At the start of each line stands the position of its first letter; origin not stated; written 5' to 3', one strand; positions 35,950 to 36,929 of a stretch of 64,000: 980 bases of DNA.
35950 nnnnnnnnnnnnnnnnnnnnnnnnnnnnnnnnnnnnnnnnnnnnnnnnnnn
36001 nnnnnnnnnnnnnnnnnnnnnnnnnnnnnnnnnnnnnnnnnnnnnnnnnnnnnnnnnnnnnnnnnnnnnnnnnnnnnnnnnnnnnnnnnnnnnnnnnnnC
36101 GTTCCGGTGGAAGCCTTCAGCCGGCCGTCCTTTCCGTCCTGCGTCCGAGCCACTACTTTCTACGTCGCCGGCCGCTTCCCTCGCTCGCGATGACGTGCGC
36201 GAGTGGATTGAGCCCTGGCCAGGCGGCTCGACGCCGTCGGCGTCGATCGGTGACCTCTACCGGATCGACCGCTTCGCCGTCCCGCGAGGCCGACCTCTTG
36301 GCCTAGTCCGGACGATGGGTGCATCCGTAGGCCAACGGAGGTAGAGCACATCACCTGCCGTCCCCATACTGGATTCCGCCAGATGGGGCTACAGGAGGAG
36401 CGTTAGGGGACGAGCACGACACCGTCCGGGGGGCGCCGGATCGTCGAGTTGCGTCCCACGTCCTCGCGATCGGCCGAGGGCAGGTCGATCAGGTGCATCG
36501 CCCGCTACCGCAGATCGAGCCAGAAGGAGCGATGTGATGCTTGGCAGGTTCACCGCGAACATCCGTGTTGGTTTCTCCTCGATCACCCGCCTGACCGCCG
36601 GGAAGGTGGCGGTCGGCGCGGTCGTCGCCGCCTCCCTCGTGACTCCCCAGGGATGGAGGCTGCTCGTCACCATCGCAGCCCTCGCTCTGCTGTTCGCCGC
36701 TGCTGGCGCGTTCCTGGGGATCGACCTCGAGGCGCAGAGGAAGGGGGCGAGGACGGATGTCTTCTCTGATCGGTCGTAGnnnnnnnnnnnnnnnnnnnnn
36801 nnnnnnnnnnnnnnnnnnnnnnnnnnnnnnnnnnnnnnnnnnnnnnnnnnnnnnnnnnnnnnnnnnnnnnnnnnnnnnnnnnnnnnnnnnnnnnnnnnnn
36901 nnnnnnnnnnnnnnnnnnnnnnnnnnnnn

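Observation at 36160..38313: Lower-GC three-gene module: small 2-TM protein, TadE/G-like Cys-rich secreted protein, small charged cytoplasmic protein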

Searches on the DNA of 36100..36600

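Call 15: search_rna_families(source=window, start=36100, end=36600, threshold=evalue, max_evalue=10, show_alignments=3)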
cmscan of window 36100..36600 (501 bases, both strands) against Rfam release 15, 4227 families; matches with E-value up to 10: 2.
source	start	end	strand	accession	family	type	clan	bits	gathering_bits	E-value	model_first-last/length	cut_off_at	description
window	36295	36359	-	RF00211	SNORD35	Gene; snRNA; snoRNA; CD-box;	CL00056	17.5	36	0.37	1-88/88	no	Small nucleolar RNA SNORD35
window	36283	36352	+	RF01763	Guanidine-III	Cis-reg; riboswitch;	-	13.6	36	2.4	1-67/67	no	Guanidine-III riboswitch aptamer (yKKC-III)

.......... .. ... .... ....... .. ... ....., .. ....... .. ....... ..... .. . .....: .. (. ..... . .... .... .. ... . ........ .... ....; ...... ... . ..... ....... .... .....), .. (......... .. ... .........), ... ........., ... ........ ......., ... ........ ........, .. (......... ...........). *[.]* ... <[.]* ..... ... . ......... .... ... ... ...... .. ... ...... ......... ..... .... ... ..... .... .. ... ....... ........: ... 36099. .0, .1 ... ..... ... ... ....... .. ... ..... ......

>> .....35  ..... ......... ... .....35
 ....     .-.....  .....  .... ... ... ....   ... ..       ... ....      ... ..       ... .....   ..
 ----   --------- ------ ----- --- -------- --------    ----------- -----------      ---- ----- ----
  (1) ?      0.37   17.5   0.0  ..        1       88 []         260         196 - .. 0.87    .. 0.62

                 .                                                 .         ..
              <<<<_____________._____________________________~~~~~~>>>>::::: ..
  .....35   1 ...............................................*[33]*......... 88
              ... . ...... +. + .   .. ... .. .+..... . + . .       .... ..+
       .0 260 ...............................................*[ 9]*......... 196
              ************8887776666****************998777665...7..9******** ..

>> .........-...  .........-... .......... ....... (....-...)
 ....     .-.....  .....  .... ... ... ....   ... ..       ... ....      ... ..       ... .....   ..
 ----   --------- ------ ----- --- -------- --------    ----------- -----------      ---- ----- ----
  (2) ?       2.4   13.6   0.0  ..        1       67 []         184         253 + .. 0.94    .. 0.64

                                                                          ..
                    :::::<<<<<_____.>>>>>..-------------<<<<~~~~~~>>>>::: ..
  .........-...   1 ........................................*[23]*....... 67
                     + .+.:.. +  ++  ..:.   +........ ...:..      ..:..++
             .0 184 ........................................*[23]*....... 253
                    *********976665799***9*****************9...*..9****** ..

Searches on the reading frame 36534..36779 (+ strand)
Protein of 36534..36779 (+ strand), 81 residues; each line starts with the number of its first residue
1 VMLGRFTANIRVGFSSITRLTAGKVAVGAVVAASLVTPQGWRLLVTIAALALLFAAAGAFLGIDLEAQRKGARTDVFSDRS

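Call 3: search_protein_families(library=pfam, proteins=[window:36534-36779:+], max_evalue=1)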
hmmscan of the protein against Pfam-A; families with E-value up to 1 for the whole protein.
window:36534-36779:+ (81 aa): 1 family
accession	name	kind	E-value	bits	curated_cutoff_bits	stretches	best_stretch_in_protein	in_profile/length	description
PF02110.20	HK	-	0.047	13.5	27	1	4-57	167-219/247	Hydroxyethylthiazole kinase family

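Call 4: search_protein_families(library=ncbifam, proteins=[window:36534-36779:+], max_evalue=1)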
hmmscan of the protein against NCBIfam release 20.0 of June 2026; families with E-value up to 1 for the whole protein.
window:36534-36779:+ (81 aa): 0 families

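Call 33: search_protein_families(library=phrogs, proteins=[window:36537-36776:+], max_evalue=0.1)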
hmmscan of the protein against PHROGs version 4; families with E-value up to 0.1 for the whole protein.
window:36537-36776:+ (80 aa): 2 families
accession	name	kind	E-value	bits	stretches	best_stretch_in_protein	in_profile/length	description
phrog_20640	-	unknown function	0.016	16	1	21-55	10-44/82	-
phrog_16154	-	unknown function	0.02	15.1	1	6-61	29-87/207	-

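Call 34: search_protein_families(library=padloc, proteins=[window:36537-36776:+], max_evalue=0.1)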
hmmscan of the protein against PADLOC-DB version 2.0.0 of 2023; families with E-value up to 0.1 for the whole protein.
window:36537-36776:+ (80 aa): 2 families
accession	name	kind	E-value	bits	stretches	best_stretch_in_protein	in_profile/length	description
PDLC03841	LeoBC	-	0.0065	13.6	1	8-62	449-505/601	-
PDLC00666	Effector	-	0.028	12.4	1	28-78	5-57/174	1TM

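Call 57: find_homologous_proteins(query=window:36537-36776:+, max_evalue=0.01)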
Query window:36537-36776:+ (80 aa): 47 proteins with E <= 0.01 among 76 candidates.
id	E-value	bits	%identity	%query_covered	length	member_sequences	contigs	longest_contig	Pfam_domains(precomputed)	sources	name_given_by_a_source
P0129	7.7e-41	154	100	100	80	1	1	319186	-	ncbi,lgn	-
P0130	3.4e-36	140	90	100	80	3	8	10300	-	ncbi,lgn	ncbi:MAG TPA: hypothetical protein VF129_04590 [Actinomycetota bacterium]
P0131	3.2e-29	118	79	100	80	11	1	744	-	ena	-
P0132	5.5e-29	117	76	100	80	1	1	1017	-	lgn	-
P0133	8.1e-29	116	75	100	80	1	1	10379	-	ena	-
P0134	1.4e-28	116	75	100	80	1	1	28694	-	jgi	jgi:adenine/guanine phosphoribosyltransferase-like PRPP-binding protein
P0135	1.4e-28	116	76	100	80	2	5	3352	-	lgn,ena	-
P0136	2.7e-28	115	74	100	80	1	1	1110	-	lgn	-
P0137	2.9e-28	115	74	100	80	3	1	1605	-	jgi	jgi:adenine/guanine phosphoribosyltransferase-like PRPP-binding protein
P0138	5.8e-28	114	71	100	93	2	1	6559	-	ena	-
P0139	6.3e-28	114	74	100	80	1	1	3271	-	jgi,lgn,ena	-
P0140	1.3e-27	113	78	100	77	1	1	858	-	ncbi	-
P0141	1.8e-27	112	71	100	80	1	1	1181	-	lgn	-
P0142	1.8e-27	112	73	100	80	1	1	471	-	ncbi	-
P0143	1.9e-27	112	74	100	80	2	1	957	-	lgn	-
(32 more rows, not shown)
